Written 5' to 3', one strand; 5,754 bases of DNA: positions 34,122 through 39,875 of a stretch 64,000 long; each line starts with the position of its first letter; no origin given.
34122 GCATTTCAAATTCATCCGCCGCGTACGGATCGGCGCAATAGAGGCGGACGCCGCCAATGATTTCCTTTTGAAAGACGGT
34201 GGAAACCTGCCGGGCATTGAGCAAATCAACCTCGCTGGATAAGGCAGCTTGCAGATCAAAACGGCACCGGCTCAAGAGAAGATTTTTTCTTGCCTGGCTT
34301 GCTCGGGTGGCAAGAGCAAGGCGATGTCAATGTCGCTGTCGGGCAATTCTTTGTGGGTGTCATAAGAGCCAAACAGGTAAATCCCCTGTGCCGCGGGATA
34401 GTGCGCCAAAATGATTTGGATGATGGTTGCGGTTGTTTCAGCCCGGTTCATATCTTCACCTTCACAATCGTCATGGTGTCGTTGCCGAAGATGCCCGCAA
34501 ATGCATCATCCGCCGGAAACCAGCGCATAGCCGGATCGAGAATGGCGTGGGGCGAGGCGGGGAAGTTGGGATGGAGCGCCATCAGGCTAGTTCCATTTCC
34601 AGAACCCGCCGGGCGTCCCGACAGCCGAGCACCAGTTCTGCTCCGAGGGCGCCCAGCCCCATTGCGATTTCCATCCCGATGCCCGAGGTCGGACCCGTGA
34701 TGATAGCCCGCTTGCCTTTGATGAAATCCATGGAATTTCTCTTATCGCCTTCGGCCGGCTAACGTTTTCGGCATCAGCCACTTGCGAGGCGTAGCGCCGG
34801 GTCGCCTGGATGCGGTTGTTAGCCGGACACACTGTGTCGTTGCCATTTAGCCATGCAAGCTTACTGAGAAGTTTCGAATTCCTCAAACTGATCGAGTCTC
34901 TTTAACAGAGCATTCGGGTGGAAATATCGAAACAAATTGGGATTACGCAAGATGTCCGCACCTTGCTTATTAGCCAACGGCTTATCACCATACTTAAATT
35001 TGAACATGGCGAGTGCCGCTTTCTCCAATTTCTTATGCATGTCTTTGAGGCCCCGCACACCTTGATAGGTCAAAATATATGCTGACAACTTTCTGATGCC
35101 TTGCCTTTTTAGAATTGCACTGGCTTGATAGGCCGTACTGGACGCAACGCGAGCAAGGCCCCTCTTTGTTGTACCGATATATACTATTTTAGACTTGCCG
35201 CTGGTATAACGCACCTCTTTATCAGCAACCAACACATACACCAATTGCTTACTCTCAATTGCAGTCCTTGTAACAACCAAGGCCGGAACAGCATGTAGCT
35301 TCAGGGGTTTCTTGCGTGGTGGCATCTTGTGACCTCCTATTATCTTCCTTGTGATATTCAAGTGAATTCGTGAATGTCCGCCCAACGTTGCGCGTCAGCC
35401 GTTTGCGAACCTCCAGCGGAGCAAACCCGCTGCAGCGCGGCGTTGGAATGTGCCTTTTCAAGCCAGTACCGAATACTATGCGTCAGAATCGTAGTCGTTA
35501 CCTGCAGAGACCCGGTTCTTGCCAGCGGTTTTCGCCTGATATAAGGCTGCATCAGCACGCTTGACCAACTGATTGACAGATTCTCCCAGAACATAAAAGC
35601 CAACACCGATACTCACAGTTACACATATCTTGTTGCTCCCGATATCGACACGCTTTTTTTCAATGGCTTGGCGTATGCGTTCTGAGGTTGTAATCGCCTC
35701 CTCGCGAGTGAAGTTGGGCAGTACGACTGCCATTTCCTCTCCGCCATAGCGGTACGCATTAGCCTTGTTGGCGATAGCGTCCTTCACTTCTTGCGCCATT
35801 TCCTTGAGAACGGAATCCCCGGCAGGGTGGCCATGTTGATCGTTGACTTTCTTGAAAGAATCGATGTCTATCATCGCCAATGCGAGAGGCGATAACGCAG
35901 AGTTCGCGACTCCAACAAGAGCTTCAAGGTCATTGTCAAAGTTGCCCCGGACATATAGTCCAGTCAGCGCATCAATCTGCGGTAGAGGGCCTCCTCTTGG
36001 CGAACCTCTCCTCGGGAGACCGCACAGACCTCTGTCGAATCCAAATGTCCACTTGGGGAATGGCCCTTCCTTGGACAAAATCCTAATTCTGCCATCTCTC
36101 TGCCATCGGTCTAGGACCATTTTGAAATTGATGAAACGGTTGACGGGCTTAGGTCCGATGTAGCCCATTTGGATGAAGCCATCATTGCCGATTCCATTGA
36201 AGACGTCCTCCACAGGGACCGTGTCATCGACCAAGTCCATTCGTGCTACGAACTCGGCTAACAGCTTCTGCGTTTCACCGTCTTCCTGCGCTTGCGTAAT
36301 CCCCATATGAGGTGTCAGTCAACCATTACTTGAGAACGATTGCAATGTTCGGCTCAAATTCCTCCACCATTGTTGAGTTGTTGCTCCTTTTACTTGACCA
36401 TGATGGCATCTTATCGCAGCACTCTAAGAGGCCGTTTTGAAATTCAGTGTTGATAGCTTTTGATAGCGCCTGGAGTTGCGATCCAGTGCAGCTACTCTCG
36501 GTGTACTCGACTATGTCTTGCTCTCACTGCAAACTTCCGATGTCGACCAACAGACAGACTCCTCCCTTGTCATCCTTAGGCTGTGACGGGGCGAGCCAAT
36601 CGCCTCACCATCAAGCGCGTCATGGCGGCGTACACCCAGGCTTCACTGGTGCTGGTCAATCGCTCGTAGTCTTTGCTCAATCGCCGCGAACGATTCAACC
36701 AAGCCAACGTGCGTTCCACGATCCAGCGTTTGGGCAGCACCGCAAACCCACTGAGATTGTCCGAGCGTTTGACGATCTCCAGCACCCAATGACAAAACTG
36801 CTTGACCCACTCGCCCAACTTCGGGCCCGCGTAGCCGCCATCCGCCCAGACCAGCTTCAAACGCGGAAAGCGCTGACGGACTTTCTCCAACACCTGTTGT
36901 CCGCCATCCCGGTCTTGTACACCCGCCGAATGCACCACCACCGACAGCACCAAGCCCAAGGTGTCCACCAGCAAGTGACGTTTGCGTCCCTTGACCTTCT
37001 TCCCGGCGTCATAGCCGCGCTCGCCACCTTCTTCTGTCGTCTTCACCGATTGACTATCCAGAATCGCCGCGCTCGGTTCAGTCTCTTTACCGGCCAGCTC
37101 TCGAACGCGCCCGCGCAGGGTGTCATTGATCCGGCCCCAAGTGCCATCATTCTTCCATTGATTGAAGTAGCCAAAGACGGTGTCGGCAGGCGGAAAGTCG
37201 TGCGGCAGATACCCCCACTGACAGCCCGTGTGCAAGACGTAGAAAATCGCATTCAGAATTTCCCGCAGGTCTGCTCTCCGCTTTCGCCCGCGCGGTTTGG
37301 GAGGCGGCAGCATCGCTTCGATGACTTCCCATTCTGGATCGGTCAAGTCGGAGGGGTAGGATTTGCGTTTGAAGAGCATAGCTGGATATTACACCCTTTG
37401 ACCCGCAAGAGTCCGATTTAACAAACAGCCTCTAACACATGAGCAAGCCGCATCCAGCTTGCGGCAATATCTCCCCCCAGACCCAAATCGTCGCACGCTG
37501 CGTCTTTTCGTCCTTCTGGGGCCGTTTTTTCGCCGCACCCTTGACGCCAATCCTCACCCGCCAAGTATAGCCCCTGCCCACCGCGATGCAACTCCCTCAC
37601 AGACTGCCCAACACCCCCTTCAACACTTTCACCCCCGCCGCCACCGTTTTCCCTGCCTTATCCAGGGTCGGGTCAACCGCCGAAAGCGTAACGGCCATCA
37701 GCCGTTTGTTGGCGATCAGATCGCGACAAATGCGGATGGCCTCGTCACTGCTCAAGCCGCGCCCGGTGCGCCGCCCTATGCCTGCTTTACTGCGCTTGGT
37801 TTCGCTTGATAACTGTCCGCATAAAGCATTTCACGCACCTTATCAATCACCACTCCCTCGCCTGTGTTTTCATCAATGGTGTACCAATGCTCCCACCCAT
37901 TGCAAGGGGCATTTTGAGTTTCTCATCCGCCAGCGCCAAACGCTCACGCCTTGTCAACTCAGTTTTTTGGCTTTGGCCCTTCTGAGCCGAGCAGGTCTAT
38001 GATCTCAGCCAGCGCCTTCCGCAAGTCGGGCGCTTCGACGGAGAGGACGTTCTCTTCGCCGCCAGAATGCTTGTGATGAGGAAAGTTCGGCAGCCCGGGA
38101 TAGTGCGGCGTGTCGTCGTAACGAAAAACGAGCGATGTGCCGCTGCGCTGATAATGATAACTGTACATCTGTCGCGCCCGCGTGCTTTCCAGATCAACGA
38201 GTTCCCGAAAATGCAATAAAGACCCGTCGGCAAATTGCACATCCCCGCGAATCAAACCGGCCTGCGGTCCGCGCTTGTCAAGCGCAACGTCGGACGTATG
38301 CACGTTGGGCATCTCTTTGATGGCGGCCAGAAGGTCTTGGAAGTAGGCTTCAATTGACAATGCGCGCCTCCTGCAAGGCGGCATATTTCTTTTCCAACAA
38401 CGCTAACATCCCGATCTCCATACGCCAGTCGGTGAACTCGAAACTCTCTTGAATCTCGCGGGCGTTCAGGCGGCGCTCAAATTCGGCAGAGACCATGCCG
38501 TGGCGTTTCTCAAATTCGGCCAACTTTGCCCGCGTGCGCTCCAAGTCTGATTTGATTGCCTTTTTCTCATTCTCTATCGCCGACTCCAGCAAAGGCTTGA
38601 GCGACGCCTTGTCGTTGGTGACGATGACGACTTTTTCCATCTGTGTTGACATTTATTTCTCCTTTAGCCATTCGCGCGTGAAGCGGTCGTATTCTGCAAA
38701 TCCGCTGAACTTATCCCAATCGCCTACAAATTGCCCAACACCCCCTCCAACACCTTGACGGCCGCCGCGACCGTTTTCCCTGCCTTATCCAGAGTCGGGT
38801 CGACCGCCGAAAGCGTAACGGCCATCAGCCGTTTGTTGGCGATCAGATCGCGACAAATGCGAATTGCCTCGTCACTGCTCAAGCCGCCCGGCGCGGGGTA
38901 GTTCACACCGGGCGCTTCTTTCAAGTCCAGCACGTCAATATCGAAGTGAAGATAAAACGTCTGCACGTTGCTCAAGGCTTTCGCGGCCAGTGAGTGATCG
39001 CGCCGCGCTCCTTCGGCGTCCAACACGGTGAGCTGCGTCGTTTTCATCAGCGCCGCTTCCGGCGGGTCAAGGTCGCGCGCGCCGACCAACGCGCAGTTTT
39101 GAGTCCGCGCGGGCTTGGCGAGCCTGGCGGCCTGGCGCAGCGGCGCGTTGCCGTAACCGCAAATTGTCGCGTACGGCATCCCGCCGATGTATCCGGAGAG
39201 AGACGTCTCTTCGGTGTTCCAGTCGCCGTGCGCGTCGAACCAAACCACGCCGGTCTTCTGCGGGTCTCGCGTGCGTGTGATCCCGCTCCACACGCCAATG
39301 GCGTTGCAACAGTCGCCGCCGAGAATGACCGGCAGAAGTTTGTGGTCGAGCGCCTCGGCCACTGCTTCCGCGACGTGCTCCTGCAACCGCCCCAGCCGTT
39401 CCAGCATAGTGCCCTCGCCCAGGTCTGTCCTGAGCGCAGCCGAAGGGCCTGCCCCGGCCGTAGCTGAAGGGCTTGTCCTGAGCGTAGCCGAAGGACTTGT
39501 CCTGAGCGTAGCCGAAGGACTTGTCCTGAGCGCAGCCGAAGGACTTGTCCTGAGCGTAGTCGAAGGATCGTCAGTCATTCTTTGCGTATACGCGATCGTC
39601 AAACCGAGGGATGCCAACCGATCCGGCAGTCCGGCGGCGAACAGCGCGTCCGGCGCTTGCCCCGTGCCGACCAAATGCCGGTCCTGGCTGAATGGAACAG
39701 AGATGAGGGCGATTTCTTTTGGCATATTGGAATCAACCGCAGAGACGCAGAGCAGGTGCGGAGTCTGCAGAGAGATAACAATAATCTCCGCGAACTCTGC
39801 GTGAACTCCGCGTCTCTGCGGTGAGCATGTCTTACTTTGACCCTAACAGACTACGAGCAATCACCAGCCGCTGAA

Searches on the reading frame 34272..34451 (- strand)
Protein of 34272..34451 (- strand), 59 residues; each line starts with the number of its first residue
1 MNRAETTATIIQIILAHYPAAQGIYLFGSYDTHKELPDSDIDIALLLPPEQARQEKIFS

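Call 40: search_protein_families(library=pfam, proteins=[window:34272-34451:-], max_evalue=0.01)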
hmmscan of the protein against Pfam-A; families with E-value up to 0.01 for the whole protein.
window:34272-34451:- (59 aa): 3 families
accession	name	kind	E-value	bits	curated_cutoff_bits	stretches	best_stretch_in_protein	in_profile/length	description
PF18765.7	Polbeta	-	1.2e-08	35.5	26.9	1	11-52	3-44/93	Polymerase beta, Nucleotidyltransferase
PF01909.29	NTP_transf_2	-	8.3e-08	33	21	1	10-53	4-46/93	Nucleotidyltransferase domain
PF22600.2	MTPAP-like_central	-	0.00015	22.3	27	1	3-54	22-72/139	Poly(A) RNA polymerase, mitochondrial-like, central palm domain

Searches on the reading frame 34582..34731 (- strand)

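Call 41: search_protein_families(library=pfam, proteins=[window:34582-34731:-], max_evalue=0.01)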
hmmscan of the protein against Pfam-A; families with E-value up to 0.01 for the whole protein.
window:34582-34731:- (49 aa): 1 family
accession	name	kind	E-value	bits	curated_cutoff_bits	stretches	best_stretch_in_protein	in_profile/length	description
PF00106.31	adh_short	-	8.5e-05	22.6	26.6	1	7-42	1-36/195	short chain dehydrogenase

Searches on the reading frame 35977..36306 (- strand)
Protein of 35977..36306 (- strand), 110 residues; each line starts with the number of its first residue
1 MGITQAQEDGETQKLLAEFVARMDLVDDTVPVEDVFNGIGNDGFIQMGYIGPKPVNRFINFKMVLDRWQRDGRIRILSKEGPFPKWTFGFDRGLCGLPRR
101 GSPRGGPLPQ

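Call 85: search_solved_structures(query=window:35977-36306:-, max_evalue=10)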
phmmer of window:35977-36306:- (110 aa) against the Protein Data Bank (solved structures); distinct sequences matched with E-value up to 10: 0.

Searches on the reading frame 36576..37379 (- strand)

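Call 40: search_protein_families(library=pfam, proteins=[window:36576-37379:-], max_evalue=0.01)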
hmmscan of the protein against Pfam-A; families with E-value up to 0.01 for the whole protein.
window:36576-37379:- (267 aa): 3 families
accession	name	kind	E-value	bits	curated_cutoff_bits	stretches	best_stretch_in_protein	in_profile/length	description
PF01609.27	DDE_Tnp_1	-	7.5e-34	117.7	23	1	101-256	3-199/200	Transposase DDE domain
PF13340.11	DUF4096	-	1.1e-29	102.9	34.3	1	12-84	1-75/76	Putative transposase of IS4/5 family (DUF4096)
PF13586.12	DDE_Tnp_1_2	-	2.7e-12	47.4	29.2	1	177-258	1-85/86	Transposase DDE domain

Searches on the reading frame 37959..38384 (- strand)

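Call 40: search_protein_families(library=pfam, proteins=[window:37959-38384:-], max_evalue=0.01)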
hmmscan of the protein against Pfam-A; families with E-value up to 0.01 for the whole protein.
window:37959-38384:- (141 aa): 1 family
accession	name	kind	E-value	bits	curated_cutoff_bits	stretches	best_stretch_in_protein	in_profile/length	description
PF20126.4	TumE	-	9.7e-22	77.2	23.4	1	50-130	2-78/81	Toxin TumE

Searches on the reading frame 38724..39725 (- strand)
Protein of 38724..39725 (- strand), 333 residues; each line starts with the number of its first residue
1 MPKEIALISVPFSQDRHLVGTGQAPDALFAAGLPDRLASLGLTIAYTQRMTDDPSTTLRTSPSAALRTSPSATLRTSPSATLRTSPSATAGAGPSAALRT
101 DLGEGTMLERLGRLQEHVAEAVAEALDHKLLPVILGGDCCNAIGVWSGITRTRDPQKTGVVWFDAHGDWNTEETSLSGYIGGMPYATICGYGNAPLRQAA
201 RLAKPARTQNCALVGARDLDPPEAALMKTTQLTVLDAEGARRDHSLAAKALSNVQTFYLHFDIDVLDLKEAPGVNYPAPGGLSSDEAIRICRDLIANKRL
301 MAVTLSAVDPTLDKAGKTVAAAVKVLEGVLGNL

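Call 41: search_protein_families(library=pfam, proteins=[window:38724-39725:-], max_evalue=0.01)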
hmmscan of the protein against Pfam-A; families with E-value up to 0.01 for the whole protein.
window:38724-39725:- (333 aa): 1 family
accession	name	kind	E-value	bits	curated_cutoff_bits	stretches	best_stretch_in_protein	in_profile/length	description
PF00491.26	Arginase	-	1.6e-42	146.4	22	1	4-328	2-276/280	Arginase family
